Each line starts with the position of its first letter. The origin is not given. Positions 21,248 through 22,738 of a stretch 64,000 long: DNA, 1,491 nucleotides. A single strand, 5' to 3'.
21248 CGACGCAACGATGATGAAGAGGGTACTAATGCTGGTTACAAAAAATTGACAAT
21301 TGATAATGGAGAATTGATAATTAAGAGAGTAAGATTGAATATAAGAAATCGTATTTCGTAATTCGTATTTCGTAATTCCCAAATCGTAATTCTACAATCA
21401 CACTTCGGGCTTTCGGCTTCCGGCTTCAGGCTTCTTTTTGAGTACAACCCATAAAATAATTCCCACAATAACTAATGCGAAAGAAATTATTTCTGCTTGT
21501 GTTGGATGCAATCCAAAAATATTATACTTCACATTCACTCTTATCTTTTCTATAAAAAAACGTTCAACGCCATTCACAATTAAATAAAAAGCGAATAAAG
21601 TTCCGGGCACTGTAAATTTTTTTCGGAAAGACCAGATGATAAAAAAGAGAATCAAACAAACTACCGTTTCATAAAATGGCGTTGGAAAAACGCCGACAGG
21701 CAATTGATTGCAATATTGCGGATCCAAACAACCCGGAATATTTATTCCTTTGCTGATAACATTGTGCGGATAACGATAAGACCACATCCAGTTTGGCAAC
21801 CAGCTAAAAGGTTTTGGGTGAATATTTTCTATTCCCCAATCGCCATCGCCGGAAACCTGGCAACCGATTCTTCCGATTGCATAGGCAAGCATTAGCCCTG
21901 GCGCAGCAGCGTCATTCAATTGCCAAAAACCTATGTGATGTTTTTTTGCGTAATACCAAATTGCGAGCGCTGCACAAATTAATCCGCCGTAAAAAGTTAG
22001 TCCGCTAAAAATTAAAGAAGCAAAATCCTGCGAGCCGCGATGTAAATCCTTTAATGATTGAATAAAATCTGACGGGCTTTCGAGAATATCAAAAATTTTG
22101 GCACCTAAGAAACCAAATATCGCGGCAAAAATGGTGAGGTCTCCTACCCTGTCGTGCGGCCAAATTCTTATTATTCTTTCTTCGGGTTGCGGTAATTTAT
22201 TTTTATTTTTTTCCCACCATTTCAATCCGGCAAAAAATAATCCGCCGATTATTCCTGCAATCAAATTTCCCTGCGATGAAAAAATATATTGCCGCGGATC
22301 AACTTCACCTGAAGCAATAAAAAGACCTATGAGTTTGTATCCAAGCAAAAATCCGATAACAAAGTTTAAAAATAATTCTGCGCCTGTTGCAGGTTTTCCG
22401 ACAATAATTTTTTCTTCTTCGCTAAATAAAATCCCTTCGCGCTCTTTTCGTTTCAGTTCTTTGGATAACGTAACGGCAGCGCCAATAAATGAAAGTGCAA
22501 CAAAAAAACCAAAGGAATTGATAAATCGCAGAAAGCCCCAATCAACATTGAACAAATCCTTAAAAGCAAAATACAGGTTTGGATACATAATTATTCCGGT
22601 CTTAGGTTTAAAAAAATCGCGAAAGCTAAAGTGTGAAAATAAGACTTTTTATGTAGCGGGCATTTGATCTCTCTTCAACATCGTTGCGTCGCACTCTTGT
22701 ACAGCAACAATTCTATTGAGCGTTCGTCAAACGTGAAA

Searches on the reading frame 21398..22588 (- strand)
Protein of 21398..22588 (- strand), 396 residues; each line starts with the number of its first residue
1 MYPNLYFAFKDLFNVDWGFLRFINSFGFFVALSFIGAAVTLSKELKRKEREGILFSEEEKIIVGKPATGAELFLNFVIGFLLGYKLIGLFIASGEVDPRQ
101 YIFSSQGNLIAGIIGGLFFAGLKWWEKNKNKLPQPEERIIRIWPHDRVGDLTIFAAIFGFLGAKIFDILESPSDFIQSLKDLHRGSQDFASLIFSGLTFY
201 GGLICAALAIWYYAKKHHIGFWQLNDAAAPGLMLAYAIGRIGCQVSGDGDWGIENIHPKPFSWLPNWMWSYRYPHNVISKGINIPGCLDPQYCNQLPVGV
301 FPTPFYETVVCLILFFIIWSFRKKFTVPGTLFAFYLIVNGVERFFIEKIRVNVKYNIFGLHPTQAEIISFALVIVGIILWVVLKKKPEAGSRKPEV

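Call 20: find_homologous_proteins(query=window:21398-22588:-, max_evalue=1e-40)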
Query window:21398-22588:- (396 aa): 7990 proteins with E <= 1e-40 among 8000 candidates; the best 120 are listed.
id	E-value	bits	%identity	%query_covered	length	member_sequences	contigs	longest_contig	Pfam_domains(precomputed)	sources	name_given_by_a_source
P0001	1.9e-270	915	100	100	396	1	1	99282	PF01790.24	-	-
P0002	4.4e-248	841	90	100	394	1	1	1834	PF01790.24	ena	-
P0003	2.6e-240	816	88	99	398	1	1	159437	PF01790.24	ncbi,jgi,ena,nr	ncbi:MAG TPA: prolipoprotein diacylglyceryl transferase family protein [Puia sp.]|jgi:phosphatidylgl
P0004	1.9e-236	803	88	98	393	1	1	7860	PF01790.24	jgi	jgi:phosphatidylglycerol---prolipoprotein diacylglyceryl transferase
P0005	1.3e-234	797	85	100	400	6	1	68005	PF01790.24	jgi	jgi:phosphatidylglycerol---prolipoprotein diacylglyceryl transferase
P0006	1.2e-232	790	84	99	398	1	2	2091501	PF01790.24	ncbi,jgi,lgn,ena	-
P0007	3.3e-229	779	83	100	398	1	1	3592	PF01790.24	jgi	jgi:prolipoprotein diacylglyceryl transferase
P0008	1.3e-228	777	84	99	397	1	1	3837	PF01790.24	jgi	jgi:phosphatidylglycerol:prolipoprotein diacylglycerol transferase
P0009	2.2e-223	760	83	97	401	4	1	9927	PF01790.24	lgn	-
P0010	1.5e-214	731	78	99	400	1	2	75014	PF01790.24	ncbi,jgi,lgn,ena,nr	ncbi:MAG TPA: prolipoprotein diacylglyceryl transferase family protein [Puia sp.]|nr:prolipoprotein 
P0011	6.9e-213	725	74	100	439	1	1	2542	PF01790.24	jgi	jgi:phosphatidylglycerol:prolipoprotein diacylglycerol transferase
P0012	2.1e-205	701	78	97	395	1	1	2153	PF01790.24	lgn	-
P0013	1.6e-203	694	77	97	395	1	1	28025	PF01790.24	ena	-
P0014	1.9e-202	691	75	100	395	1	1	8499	PF01790.24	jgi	jgi:phosphatidylglycerol:prolipoprotein diacylglycerol transferase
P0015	8.6e-201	685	74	97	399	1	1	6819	PF01790.24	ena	-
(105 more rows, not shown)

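Call 21: find_encoding_contigs(protein=P0003, flank=10000, max_places=2)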
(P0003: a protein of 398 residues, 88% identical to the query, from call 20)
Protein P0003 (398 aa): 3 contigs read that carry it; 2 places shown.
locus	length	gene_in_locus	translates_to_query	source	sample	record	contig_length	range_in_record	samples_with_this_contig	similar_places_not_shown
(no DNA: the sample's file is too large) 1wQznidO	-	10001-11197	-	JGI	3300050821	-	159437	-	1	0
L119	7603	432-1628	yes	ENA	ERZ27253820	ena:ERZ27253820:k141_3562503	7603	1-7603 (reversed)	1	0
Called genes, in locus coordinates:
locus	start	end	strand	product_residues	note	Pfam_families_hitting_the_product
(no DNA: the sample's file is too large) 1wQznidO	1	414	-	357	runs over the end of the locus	PF01636:APH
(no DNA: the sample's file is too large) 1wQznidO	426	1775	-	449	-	PF01408:GFO_IDH_MocA, PF21252:Glyco_hydro_109_C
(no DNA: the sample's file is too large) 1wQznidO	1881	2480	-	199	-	PF06175:MiaE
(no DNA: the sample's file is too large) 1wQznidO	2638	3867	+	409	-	PF00155:Aminotran_1_2, PF01053:Cys_Met_Meta_PP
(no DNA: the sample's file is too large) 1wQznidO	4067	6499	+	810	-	PF01804:Penicil_amidase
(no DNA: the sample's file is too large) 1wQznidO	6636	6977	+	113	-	-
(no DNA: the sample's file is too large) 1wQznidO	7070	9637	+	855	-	PF13620:CarboxypepD_reg, PF13715:CarbopepD_reg_2, PF18939:DUF5686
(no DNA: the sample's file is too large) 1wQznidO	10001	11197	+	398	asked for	PF01790:LGT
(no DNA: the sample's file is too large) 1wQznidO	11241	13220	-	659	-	PF14508:GH97_N, PF10566:Glyco_hydro_97, PF14509:GH97_C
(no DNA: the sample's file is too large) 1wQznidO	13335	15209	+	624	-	PF01433:Peptidase_M1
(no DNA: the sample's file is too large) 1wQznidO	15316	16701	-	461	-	PF13534:Fer4_17 (faint), PF12838:Fer4_7 (faint), PF00037:Fer4 (faint), PF12797:Fer4_2 (faint), PF13183:Fer4_8, PF13187:Fer4_9, PF13237:Fer4_10 (weak), PF13484:Fer4_16 (faint), +1 more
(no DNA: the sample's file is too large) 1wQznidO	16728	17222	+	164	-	PF00156:Pribosyltran, PF24390:PRTase-CE (weak)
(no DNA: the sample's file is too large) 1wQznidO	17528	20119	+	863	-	PF00521:DNA_topoisoIV, PF03989:DNA_gyraseA_C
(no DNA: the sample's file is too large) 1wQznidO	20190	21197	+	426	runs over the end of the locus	PF13428:TPR_14 (faint), PF13432:TPR_16 (faint)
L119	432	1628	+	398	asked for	PF01790:LGT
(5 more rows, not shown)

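Call 22: find_encoding_contigs(protein=P0006, flank=10000, max_places=2)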
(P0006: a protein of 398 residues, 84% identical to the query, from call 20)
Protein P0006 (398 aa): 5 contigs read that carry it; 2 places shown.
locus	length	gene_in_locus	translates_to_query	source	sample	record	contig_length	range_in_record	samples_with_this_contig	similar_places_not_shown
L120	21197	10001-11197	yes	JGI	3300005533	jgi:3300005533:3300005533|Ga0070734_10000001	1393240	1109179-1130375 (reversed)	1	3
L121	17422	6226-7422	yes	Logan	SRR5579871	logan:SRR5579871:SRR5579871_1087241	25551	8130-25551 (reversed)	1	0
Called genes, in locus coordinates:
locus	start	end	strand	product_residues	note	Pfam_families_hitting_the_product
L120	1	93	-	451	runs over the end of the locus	-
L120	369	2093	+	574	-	PF02878:PGM_PMM_I, PF02879:PGM_PMM_II, PF02880:PGM_PMM_III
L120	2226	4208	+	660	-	PF03629:SASA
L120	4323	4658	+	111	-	-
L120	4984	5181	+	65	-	PF01632:Ribosomal_L35p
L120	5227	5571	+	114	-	PF00453:Ribosomal_L20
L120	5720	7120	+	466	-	PF02784:Orn_Arg_deC_N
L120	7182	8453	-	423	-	-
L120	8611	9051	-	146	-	PF00011:HSP20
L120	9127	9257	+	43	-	-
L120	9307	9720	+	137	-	PF06491:Disulph_isomer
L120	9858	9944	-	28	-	-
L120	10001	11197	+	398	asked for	PF01790:LGT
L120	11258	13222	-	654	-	PF14508:GH97_N, PF10566:Glyco_hydro_97, PF14509:GH97_C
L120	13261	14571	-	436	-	PF13534:Fer4_17 (faint), PF12838:Fer4_7 (faint), PF12797:Fer4_2 (faint), PF13237:Fer4_10 (weak), PF14697:Fer4_21 (faint), PF00037:Fer4 (faint), PF13183:Fer4_8, PF13187:Fer4_9, +1 more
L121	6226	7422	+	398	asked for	PF01790:LGT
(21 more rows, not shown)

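Call 23: find_encoding_contigs(protein=P0005, flank=10000, max_places=2)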
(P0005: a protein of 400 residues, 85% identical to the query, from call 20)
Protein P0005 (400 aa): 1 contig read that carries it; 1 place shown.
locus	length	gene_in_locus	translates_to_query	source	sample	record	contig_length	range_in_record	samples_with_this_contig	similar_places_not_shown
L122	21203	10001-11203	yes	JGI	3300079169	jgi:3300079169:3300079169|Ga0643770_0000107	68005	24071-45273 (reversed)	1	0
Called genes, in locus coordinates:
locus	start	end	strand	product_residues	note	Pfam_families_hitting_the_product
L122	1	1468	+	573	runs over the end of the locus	PF02878:PGM_PMM_I, PF02879:PGM_PMM_II, PF02880:PGM_PMM_III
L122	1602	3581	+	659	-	PF03629:SASA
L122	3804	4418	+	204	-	-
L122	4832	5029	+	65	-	PF01632:Ribosomal_L35p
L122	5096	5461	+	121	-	PF00453:Ribosomal_L20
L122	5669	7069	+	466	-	PF02784:Orn_Arg_deC_N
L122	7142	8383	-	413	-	-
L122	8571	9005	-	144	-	PF00011:HSP20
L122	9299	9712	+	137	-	PF06491:Disulph_isomer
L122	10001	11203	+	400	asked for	PF01790:LGT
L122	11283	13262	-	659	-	PF14508:GH97_N, PF10566:Glyco_hydro_97, PF14509:GH97_C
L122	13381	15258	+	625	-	PF01433:Peptidase_M1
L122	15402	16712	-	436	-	PF13534:Fer4_17 (faint), PF12838:Fer4_7 (faint), PF12797:Fer4_2 (faint), PF13237:Fer4_10 (weak), PF14697:Fer4_21 (faint), PF00037:Fer4 (faint), PF13183:Fer4_8, PF13187:Fer4_9, +1 more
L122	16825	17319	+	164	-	PF00156:Pribosyltran, PF24390:PRTase-CE (weak)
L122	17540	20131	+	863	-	PF00521:DNA_topoisoIV, PF03989:DNA_gyraseA_C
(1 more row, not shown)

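Call 26: find_encoding_contigs(protein=P0002, flank=10000, max_places=2)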
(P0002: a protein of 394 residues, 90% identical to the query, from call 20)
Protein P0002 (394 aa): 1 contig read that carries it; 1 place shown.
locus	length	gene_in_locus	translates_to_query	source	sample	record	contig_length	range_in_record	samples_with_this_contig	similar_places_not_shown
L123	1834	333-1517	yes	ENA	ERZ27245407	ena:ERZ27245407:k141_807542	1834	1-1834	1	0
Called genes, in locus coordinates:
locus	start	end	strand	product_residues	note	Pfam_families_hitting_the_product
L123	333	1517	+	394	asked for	PF01790:LGT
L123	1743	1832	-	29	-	?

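Call 27: find_encoding_contigs(protein=P0004, flank=10000, max_places=2)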
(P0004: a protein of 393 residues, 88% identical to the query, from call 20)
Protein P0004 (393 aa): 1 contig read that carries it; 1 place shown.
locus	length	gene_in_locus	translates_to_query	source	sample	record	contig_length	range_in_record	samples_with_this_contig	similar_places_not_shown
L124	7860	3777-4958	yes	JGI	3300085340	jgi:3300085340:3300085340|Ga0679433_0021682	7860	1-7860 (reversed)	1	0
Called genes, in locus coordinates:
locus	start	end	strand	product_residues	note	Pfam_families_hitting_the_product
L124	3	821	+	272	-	?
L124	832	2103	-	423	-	-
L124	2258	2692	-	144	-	PF00011:HSP20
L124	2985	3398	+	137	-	PF06491:Disulph_isomer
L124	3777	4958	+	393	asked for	PF01790:LGT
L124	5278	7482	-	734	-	PF14508:GH97_N, PF10566:Glyco_hydro_97, PF14509:GH97_C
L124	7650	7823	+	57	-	-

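Call 28: find_encoding_contigs(protein=P0001, flank=10000, max_places=3)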
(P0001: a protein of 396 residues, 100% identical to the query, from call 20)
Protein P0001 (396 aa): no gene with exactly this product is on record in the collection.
